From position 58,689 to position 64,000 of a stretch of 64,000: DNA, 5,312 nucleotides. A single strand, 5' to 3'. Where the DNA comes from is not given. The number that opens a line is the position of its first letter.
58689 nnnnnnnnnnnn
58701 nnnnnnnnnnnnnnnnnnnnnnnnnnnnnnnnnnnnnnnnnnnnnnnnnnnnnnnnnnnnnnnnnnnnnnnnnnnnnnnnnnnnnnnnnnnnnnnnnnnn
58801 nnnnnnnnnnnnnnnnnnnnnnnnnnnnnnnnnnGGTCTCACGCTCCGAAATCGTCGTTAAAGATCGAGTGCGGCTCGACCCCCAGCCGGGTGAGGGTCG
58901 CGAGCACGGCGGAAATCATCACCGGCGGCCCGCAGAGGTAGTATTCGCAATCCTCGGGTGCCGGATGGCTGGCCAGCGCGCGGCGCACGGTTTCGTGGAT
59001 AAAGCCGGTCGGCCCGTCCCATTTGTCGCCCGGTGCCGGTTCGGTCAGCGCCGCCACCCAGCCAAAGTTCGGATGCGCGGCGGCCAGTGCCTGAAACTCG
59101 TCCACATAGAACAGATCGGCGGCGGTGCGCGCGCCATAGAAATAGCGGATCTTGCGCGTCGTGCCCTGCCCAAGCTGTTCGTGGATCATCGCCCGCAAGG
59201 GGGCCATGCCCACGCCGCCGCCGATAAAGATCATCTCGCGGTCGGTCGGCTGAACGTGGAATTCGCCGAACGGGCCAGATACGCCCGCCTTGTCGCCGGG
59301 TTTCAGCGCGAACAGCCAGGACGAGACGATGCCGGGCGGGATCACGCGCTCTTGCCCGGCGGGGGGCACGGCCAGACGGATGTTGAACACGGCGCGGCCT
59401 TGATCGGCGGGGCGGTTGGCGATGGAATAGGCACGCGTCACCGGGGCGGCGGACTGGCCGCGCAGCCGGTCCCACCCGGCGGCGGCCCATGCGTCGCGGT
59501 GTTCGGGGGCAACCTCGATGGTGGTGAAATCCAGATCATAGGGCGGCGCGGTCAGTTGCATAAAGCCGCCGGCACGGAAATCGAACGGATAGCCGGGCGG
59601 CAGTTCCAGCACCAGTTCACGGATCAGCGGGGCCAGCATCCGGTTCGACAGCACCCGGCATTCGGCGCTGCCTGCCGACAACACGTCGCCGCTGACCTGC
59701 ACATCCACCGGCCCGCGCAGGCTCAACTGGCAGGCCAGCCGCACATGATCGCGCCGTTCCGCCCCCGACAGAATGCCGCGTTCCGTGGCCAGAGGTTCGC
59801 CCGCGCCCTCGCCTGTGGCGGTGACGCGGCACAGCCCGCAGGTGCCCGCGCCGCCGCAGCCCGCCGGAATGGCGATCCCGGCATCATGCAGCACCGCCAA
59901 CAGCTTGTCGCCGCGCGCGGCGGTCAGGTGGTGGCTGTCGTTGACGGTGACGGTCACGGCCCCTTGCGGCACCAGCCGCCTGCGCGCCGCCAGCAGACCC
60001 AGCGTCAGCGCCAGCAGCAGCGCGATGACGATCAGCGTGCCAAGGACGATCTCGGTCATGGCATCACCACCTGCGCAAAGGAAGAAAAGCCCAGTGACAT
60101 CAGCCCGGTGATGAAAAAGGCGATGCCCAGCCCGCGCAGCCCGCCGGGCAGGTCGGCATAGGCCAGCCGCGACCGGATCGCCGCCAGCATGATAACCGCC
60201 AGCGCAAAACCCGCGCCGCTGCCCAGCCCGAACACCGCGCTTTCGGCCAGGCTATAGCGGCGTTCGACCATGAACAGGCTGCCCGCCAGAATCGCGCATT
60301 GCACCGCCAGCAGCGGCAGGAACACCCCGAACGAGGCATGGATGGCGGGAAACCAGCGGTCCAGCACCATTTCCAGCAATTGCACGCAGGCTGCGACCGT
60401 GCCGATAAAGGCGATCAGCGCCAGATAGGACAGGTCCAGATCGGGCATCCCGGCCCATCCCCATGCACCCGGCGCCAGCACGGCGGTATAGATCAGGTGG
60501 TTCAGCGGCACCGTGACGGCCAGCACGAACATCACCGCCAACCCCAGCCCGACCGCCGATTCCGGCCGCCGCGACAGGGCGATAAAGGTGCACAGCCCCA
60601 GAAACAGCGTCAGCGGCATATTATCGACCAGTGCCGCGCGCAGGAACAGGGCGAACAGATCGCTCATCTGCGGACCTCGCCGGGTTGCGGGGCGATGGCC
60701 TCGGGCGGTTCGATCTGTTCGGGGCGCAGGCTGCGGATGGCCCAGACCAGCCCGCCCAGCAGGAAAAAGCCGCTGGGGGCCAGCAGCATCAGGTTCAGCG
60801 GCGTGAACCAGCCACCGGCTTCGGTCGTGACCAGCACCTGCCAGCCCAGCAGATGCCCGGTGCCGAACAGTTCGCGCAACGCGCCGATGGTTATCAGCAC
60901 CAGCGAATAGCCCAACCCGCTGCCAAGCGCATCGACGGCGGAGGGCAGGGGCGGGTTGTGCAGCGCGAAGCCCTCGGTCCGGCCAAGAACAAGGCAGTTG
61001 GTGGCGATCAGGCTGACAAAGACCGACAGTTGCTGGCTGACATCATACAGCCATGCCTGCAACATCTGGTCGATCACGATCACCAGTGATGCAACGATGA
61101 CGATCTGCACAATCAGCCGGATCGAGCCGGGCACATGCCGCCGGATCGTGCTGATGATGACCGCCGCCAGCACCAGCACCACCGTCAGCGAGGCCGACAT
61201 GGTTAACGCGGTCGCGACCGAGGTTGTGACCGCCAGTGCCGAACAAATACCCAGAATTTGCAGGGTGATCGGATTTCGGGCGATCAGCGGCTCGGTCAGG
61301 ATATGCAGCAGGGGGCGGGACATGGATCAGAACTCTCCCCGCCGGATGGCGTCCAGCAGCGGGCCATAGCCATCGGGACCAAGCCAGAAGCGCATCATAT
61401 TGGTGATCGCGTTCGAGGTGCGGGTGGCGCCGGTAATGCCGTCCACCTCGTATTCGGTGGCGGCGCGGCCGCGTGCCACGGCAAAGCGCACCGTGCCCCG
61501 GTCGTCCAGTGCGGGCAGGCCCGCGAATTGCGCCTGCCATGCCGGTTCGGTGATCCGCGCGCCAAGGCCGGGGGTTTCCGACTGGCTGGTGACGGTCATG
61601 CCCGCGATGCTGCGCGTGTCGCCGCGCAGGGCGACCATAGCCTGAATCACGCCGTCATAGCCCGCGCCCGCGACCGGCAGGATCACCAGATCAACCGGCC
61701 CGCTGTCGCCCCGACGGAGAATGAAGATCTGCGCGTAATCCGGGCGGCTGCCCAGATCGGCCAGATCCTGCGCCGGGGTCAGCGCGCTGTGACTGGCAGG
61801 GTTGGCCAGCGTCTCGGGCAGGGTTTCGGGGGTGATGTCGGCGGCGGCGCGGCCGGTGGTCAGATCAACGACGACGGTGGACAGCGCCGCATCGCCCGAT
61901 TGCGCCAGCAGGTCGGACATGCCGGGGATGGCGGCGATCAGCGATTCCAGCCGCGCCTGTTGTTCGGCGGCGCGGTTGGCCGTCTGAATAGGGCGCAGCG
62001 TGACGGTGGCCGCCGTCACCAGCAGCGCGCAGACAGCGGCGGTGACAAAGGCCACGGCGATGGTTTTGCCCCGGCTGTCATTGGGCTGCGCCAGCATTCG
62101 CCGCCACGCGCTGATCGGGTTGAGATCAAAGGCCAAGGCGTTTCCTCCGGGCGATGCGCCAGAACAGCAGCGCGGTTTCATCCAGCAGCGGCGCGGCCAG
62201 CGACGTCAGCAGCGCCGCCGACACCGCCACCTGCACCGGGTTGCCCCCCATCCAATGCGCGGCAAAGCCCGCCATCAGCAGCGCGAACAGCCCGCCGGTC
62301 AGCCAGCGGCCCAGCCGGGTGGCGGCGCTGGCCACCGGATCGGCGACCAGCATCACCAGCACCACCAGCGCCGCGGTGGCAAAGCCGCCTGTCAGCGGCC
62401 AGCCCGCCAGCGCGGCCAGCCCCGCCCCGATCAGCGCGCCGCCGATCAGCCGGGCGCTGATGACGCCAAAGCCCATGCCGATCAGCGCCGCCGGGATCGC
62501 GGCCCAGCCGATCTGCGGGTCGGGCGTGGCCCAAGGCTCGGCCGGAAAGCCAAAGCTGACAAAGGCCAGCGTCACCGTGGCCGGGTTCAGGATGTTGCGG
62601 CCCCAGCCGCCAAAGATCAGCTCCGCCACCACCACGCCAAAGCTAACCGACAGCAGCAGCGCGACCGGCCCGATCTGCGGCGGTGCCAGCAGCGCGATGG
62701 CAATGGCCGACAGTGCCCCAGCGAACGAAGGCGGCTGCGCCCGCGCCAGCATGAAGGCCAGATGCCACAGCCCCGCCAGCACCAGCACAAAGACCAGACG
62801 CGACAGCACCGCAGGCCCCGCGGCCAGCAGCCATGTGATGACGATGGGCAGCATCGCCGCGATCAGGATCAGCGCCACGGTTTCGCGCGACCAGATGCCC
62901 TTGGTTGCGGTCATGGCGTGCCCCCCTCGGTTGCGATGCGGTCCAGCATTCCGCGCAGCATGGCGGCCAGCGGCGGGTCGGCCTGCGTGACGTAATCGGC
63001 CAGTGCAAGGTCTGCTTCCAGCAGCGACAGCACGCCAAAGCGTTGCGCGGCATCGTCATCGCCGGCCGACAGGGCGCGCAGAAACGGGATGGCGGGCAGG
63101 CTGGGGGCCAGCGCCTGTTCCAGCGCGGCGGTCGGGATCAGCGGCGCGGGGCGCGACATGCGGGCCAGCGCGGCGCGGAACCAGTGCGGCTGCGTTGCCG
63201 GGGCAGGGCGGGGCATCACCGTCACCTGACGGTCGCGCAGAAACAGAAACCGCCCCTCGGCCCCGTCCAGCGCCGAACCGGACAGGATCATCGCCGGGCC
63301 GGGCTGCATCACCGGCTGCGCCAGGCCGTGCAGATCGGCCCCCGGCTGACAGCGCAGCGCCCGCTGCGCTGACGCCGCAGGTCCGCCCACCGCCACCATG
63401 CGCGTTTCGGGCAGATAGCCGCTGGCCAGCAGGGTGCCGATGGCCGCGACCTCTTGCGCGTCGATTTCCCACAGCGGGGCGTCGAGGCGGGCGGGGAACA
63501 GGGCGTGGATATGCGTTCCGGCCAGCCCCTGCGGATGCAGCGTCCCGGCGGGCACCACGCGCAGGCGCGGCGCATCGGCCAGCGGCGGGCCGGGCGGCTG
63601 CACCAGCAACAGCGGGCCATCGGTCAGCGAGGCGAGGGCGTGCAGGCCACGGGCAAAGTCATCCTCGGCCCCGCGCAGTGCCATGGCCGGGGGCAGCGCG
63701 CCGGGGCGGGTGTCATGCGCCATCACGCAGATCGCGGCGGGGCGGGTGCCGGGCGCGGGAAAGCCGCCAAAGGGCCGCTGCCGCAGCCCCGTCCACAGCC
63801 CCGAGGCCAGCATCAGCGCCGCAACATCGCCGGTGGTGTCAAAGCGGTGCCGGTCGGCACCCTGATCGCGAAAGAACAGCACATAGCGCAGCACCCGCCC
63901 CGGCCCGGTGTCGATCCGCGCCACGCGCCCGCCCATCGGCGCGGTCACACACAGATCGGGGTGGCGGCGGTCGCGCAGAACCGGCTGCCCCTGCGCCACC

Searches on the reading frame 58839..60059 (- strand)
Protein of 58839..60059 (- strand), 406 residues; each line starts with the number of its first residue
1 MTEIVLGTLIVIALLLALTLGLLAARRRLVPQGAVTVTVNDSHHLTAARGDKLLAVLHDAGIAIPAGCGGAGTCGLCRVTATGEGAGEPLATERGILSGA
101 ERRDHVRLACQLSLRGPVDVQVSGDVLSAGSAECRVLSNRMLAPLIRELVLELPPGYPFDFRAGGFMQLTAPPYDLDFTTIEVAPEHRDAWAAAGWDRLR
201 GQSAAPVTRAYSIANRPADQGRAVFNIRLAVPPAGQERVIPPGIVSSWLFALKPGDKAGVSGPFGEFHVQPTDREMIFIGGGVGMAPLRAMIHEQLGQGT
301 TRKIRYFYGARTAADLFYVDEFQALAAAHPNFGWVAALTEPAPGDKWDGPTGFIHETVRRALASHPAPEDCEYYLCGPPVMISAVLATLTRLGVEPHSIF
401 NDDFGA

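Call 89: search_protein_families(library=pfam, proteins=[window:58839-60059:-], max_evalue=0.0001)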
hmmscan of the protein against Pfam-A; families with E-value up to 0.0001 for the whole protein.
window:58839-60059:- (406 aa): 3 families
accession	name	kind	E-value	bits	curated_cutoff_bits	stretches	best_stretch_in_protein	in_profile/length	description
PF00175.26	NAD_binding_1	-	5e-20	72.6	22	1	278-385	1-107/109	Oxidoreductase NAD-binding domain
PF00111.32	Fer2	-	1.1e-09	38.5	21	1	38-112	2-74/77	2Fe-2S iron-sulfur cluster binding domain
PF00970.30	FAD_binding_6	-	5.2e-06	27.2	21.1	1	206-268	46-98/99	Oxidoreductase FAD-binding domain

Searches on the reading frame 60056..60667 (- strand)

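Call 89: search_protein_families(library=pfam, proteins=[window:60056-60667:-], max_evalue=0.0001)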
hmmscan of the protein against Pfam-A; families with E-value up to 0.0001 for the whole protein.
window:60056-60667:- (203 aa): 1 family
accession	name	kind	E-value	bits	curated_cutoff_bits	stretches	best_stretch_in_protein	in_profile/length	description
PF02508.19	Rnf-Nqr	-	2.2e-45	155.2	23.8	1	5-199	2-172/174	Rnf-Nqr subunit, membrane protein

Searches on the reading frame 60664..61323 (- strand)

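Call 89: search_protein_families(library=pfam, proteins=[window:60664-61323:-], max_evalue=0.0001)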
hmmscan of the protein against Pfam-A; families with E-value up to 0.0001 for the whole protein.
window:60664-61323:- (219 aa): 1 family
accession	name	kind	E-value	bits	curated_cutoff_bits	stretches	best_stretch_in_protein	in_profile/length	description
PF02508.19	Rnf-Nqr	-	1.6e-54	185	23.8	1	6-192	2-173/174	Rnf-Nqr subunit, membrane protein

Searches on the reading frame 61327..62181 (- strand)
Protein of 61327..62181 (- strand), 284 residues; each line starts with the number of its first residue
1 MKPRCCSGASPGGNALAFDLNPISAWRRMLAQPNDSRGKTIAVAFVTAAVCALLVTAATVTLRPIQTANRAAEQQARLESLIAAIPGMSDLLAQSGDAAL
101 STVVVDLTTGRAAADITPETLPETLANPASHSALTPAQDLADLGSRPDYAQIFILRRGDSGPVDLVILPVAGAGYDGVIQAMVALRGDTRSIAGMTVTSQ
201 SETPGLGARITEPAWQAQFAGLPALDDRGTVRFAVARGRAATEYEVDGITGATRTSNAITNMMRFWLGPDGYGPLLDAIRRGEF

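Call 89: search_protein_families(library=pfam, proteins=[window:61327-62181:-], max_evalue=0.0001)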
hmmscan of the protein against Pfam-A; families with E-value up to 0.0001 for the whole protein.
window:61327-62181:- (284 aa): 1 family
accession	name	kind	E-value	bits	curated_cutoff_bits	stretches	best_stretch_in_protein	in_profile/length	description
PF04205.19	FMN_bind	-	1.4e-17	64.6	22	1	174-267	1-76/77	FMN-binding domain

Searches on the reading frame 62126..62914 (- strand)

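Call 89: search_protein_families(library=pfam, proteins=[window:62126-62914:-], max_evalue=0.0001)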
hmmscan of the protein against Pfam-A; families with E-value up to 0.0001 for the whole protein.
window:62126-62914:- (262 aa): 1 family
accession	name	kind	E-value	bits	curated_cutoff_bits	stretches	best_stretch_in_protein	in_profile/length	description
PF03116.20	NQR2_RnfD_RnfE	-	5.9e-16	59.1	27.7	1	12-133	16-141/296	NQR2, RnfD, RnfE family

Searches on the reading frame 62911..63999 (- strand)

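Call 89: search_protein_families(library=pfam, proteins=[window:62911-63999:-], max_evalue=0.0001)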
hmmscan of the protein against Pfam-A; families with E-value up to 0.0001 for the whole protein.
window:62911-63999:- (362 aa): 2 families
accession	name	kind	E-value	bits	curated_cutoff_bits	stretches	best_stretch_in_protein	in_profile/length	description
PF24836.1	NQRA_2nd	-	1.1e-30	107.2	25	1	58-195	5-144/145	NqrA second alpha/beta domain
PF11973.14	NQRA_SLBB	-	8.6e-06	26.6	27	1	201-247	1-47/51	NQRA C-terminal domain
